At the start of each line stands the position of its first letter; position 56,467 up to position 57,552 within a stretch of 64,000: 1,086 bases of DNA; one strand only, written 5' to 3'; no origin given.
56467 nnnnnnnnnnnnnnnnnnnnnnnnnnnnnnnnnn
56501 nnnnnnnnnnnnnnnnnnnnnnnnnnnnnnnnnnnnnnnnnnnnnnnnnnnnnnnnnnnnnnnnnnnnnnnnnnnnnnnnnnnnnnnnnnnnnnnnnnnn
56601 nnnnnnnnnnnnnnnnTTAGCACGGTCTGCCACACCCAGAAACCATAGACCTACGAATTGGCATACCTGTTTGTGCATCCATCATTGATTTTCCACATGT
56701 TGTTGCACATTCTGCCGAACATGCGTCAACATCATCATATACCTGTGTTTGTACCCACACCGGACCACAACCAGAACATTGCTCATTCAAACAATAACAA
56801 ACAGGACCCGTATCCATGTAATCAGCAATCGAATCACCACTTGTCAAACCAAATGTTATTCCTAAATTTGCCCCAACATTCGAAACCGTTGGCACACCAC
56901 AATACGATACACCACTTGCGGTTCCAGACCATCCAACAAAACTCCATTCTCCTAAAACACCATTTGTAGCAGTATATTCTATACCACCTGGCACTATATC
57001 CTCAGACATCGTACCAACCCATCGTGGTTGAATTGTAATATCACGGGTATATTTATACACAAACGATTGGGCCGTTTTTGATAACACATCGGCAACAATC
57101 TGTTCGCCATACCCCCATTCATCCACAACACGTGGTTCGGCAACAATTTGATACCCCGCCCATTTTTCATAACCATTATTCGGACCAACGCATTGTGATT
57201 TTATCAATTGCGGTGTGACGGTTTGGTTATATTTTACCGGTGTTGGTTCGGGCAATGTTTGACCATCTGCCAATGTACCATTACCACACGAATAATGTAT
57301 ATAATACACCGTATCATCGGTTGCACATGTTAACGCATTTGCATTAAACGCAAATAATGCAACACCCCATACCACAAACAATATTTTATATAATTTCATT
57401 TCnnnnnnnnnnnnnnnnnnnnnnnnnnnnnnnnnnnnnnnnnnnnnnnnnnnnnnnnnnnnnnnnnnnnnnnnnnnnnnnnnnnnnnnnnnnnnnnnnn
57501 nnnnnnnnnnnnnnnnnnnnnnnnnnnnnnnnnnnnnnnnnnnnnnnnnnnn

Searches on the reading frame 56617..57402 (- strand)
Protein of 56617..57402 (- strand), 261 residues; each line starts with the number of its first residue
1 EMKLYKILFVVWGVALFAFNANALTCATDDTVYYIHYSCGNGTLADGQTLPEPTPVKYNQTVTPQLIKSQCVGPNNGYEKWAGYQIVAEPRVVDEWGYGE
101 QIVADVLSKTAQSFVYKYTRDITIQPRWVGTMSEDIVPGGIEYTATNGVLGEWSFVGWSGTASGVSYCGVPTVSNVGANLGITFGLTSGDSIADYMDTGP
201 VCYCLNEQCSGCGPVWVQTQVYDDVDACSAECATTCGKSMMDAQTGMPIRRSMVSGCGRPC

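Call 5: search_protein_families(library=pfam, proteins=[window:56617-57402:-], max_evalue=0.01)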
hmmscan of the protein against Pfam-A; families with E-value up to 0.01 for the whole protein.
window:56617-57402:- (261 aa): 0 families
